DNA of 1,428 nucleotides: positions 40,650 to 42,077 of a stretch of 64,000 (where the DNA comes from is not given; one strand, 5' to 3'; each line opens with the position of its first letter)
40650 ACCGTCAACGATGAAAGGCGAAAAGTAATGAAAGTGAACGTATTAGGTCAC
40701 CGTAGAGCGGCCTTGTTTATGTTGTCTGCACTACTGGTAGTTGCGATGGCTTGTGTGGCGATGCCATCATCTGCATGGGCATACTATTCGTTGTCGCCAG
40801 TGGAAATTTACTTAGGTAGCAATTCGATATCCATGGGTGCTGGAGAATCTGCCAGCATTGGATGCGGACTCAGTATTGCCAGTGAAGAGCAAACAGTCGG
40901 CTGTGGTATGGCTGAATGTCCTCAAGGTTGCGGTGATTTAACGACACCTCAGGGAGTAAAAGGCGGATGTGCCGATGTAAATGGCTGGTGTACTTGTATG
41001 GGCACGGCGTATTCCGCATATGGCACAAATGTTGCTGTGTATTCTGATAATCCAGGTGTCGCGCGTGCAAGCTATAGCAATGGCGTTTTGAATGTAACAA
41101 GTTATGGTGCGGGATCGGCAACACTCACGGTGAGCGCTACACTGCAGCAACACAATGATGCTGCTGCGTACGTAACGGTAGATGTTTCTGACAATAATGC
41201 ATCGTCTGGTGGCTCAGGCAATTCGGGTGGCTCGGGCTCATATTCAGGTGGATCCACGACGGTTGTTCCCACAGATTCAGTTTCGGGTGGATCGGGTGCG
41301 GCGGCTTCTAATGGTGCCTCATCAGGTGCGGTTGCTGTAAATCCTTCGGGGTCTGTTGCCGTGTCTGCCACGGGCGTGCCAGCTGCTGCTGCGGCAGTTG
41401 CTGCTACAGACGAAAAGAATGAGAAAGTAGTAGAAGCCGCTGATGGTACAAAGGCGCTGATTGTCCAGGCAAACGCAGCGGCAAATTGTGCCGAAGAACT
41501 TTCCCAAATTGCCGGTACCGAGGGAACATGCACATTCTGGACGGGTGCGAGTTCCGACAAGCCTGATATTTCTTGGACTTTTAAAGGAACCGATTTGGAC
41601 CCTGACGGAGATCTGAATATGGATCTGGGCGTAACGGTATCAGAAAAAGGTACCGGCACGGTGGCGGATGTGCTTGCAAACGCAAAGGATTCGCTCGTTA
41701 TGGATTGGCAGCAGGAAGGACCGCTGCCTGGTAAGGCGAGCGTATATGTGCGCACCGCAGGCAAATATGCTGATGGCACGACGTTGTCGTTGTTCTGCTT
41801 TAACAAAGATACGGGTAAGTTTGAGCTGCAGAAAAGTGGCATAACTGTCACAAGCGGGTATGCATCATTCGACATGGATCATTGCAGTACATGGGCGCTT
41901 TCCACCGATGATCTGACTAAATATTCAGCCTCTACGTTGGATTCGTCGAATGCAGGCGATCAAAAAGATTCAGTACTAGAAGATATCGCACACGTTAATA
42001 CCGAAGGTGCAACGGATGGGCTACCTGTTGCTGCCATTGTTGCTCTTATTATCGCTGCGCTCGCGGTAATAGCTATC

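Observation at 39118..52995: Twelve translationally coupled genes linking three Cys-rich surface paralogs, DUF4418, two ABC systems and a BtuCDF/FecCD-type importer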

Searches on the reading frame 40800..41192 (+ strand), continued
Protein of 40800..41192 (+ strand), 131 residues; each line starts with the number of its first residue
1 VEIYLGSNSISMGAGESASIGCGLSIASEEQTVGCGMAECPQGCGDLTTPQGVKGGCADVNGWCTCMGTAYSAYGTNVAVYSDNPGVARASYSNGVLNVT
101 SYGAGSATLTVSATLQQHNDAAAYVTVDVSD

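Call 81: search_protein_families(library=ncbifam, proteins=[L007:1763-2641:-, L005:183-1298:+, L040:11538-12302:+, L025:15363-16874:+], max_evalue=0.00001)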
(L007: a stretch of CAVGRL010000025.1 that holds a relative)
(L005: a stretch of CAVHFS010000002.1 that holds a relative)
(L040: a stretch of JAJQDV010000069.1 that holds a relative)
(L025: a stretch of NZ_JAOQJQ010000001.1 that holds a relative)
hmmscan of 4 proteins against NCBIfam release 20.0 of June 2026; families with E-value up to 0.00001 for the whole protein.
L007:1763-2641:- (293 aa): 2 families
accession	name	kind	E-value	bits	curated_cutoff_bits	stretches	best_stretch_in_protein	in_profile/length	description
TIGR01334.1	modD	hypoth_equivalog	2.8e-55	187.7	178.85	1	12-289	3-276/277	ModD protein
TIGR00078.1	nadC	equivalog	1.2e-46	159.1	198.4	1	17-289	2-268/269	carboxylating nicotinate-nucleotide diphosphorylase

L005:183-1298:+ (372 aa): 7 families
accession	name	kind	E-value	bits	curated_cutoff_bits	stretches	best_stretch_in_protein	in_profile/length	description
NF033795.1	chaper_CopZ_Bs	exception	5.1e-12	45.8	91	1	308-371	2-65/66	copper chaperone CopZ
TIGR00003.1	TIGR00003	subfamily_domain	1.6e-11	44.2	62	1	308-365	2-59/66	copper ion binding protein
NF033781.1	chaper_CopP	exception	1.3e-09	38.1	112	1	307-365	1-58/65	copper-binding metallochaperone CopP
NF033556.1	MerTP_fusion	equivalog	2.2e-09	37.2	180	1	300-371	114-185/186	mercuric transport protein MerTP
NF047957.1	CopZ_AFE_1862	equivalog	7.1e-09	36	85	1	308-360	1-53/62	CopZ family metallochaperone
NF033794.2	chaper_CopZ_Eh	exception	1.3e-08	34.8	95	1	309-368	3-62/68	copper chaperone CopZ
TIGR02052.1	MerP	equivalog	8.1e-07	29.5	92.55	1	304-356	21-73/92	mercury resistance system periplasmic binding protein MerP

L040:11538-12302:+ (255 aa): 0 families

L025:15363-16874:+ (503 aa): 5 families
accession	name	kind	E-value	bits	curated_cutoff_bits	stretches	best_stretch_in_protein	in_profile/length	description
TIGR04281.1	peripla_PGF_1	equivalog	1.7e-17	63.6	325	1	187-467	14-270/330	PGF-CTERM-anchored ABC transporter substrate-binding protein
NF047879.1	catechol_SstD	exception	3.6e-12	46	450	1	178-447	55-326/343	ferrated catecholamine ABC transporter substrate-binding lipoprotein SstD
TIGR03659.1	IsdE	equivalog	2.2e-09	36.9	298.65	1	232-442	67-272/292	heme ABC transporter substrate-binding protein IsdE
TIGR03868.1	F420-O_ABCperi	hypoth_equivalog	2.9e-06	26.7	392.4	0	187-432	10-257/287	putative F420-0 ABC transporter substrate-binding protein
NF010649.0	PRK14048.1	equivalog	3.9e-06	26.2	374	1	234-486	94-363/374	ferrichrome/ferrioxamine B periplasmic transporter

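Call 84: find_encoding_contigs(protein=P0180, flank=10000, max_places=2)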
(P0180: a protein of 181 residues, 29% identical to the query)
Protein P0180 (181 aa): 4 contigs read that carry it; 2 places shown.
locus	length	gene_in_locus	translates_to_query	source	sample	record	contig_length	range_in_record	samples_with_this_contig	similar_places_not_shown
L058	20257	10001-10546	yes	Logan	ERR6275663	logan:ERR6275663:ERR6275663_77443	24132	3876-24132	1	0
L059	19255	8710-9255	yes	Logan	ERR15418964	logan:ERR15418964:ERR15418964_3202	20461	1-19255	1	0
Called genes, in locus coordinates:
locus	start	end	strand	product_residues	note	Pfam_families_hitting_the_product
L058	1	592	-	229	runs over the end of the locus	-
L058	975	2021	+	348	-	PF19328:DAP_DH_C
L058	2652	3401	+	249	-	-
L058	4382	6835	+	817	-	PF13306:LRR_5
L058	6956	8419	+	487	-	-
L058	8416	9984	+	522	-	-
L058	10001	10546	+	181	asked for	-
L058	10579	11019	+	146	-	PF14387:DUF4418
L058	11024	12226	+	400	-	PF12704:MacB_PCD (weak), PF02687:FtsX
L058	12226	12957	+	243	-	PF00005:ABC_tran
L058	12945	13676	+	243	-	PF00005:ABC_tran, PF13304:AAA_21 (faint)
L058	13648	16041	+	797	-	-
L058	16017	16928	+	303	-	-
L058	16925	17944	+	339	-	PF01032:FecCD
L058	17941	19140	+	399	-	PF01497:Peripla_BP_2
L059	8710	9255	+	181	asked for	-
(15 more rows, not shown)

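Call 85: find_encoding_contigs(protein=P0154, flank=10000, max_places=2)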
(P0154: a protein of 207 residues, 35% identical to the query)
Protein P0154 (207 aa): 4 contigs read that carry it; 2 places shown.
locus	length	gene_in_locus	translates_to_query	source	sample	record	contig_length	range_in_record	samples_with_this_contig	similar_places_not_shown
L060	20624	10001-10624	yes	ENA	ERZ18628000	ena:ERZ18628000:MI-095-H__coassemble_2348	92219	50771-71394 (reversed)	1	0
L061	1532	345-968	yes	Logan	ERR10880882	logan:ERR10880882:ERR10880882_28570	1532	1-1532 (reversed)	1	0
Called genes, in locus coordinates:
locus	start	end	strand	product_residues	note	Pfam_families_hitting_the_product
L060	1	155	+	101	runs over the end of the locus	-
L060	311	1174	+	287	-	PF10609:ParA, PF01656:CbiA, PF13614:AAA_31 (faint)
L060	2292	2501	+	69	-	PF00403:HMA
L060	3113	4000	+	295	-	-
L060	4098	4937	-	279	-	-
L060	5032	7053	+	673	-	PF13306:LRR_5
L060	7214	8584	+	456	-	-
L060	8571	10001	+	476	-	-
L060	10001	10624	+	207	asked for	-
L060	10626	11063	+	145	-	PF14387:DUF4418 (weak)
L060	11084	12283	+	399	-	PF02687:FtsX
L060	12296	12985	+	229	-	PF00005:ABC_tran, PF13304:AAA_21 (faint)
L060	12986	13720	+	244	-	PF00005:ABC_tran, PF13304:AAA_21 (faint)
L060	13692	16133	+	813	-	-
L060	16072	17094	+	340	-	-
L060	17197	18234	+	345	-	PF01032:FecCD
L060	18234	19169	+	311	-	PF00005:ABC_tran, PF13304:AAA_21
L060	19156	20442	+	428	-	PF01497:Peripla_BP_2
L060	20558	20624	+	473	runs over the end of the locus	PF00196:GerE, PF08281:Sigma70_r4_2 (weak)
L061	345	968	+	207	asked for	-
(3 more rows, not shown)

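Call 86: find_encoding_contigs(protein=P0167, flank=10000, max_places=1)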
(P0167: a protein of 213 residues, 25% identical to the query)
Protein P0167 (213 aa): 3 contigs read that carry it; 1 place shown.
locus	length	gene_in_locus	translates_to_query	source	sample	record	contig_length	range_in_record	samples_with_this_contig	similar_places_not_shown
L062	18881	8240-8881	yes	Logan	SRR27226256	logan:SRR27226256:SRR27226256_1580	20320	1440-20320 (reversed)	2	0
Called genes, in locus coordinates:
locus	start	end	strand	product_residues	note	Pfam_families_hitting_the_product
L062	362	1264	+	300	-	-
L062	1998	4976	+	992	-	PF13855:LRR_8 (faint), PF13306:LRR_5, PF23952:LRR_EndoS (faint), PF12799:LRR_4 (faint), PF13306:LRR_5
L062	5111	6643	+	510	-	-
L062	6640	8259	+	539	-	-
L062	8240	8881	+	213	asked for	-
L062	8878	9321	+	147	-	PF14387:DUF4418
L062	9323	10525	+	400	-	PF02687:FtsX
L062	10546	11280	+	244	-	PF00005:ABC_tran, PF13304:AAA_21 (faint)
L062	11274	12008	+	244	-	PF00005:ABC_tran, PF13304:AAA_21 (faint)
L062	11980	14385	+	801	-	-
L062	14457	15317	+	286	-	-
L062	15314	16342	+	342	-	PF01032:FecCD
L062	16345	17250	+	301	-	PF00005:ABC_tran, PF13304:AAA_21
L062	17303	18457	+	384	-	PF01497:Peripla_BP_2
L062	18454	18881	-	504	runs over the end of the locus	PF00196:GerE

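Call 87: find_encoding_contigs(protein=P0172, flank=10000, max_places=1)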
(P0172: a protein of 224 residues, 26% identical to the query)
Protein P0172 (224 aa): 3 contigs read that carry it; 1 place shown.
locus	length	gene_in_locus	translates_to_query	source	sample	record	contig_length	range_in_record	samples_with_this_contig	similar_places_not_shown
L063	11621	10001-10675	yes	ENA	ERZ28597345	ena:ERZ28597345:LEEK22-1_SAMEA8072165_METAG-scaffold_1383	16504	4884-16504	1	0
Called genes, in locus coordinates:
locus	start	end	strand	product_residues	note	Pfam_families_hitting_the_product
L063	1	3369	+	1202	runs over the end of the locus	PF07550:Shr-like_HID (faint), PF09479:Flg_new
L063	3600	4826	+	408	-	-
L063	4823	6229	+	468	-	-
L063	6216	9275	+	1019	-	-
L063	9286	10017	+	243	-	PF00005:ABC_tran, PF13304:AAA_21 (faint)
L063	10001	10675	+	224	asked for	-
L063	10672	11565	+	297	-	-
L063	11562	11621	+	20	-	?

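Call 88: find_encoding_contigs(protein=P0183, flank=10000, max_places=1)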
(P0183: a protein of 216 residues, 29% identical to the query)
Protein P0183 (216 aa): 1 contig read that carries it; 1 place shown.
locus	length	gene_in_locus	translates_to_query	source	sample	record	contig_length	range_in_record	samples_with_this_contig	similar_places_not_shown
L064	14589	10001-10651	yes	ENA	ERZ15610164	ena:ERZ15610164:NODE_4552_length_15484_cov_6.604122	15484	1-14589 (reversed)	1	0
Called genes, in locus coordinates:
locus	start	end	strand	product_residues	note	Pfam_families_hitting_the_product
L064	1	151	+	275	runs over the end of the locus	PF13938:DUF4213, PF04016:DUF364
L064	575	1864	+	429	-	PF13173:AAA_14, PF13635:DUF4143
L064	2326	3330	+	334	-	-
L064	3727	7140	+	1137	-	PF13306:LRR_5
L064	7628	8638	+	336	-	-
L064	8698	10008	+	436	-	-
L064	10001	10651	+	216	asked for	-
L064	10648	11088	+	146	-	PF14387:DUF4418 (weak)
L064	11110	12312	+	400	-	PF02687:FtsX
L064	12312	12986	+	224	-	PF00005:ABC_tran, PF13304:AAA_21 (weak)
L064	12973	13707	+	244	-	PF00005:ABC_tran, PF13304:AAA_21 (faint)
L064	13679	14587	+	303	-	?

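Call 102: search_solved_structures(query=L025:8467-9792:+, max_evalue=1)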
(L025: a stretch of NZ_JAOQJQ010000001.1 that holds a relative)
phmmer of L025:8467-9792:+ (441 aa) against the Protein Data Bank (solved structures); distinct sequences matched with E-value up to 1: 1.
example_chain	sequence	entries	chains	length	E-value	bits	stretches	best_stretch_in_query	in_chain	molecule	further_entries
6tep_A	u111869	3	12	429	0.36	13.1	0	32-78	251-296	Galactokinase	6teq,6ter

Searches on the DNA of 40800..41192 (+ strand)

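Call 34: search_rna_families(sources=[L020, L025, L044, L047, L018, L011, L015], threshold=gathering)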
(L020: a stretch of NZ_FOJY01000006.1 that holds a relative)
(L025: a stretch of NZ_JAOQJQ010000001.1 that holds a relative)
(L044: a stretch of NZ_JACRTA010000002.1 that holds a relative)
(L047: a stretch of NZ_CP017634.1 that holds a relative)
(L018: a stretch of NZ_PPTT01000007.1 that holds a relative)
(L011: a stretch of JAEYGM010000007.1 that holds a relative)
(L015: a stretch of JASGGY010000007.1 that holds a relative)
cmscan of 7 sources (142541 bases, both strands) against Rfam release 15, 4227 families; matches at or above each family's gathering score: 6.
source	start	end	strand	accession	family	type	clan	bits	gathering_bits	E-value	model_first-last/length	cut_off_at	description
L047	18490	18721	+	RF02005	group-II-D1D4-6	Intron;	CL00102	136.7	49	2.1e-38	1-225/225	no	Group II catalytic intron D1-D4-6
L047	17553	17723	+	RF02001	group-II-D1D4-3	Intron;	CL00102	126.3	32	3.1e-25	1-170/170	no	Group II catalytic intron D1-D4-3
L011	707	885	-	RF00168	Lysine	Cis-reg; riboswitch;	-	118.6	30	9.8e-31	1-182/182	no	Lysine riboswitch aptamer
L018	54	126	+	RF00005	tRNA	Gene; tRNA;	CL00001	64.1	29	2.9e-11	1-71/71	no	tRNA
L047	17766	17845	+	RF01998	group-II-D1D4-1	Intron;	CL00102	49.3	35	1.6e-05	1-84/84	no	Group II catalytic intron D1-D4-1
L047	20268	20353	+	RF00029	Intron_gpII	Intron;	-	46.1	40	1.6e-05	1-77/77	no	Group II catalytic intron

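Call 95: search_rna_families(sources=[L009, L010, L022, L023, L027, L030, L051], threshold=gathering)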
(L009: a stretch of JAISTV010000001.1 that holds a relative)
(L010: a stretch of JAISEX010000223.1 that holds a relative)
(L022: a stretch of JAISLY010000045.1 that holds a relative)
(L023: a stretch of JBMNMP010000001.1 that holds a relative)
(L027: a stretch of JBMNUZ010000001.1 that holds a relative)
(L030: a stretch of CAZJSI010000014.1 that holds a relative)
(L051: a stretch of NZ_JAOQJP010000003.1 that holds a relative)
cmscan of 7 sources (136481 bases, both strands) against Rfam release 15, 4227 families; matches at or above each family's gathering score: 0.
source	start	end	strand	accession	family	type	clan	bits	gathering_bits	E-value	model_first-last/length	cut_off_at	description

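Call 96: search_rna_families(sources=[L005, L006, L007, L016, L024, L054, L060], threshold=gathering)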
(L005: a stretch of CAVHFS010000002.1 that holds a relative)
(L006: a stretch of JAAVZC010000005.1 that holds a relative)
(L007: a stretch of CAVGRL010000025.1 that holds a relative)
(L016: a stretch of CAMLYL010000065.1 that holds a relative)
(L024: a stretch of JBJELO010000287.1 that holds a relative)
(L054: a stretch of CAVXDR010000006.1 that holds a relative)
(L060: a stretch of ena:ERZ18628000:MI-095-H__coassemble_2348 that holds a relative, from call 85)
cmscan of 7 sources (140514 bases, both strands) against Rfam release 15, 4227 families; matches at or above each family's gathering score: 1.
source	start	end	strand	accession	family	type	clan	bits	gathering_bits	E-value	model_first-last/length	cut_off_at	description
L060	1701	1773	+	RF00005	tRNA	Gene; tRNA;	CL00001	65.4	29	1.3e-11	1-71/71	no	tRNA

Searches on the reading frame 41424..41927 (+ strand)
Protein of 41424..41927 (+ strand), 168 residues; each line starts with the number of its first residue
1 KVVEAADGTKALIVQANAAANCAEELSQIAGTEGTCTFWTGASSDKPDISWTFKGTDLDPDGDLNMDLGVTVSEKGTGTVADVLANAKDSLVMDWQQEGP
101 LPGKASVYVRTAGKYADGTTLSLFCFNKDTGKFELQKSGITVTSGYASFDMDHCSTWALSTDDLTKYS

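Call 101: search_solved_structures(query=window:41424-41927:+, max_evalue=10)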
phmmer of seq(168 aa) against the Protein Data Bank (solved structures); distinct sequences matched with E-value up to 10: 3.
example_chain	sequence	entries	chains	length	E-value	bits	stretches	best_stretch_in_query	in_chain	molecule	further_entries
24rq_A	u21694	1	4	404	0.62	13.2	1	61-106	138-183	Deferrochelatase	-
6jbn_A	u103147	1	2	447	0.82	12.8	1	62-105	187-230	Peroxidase EfeB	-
9az2_A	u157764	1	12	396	0.9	12.7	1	61-106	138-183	Deferrochelatase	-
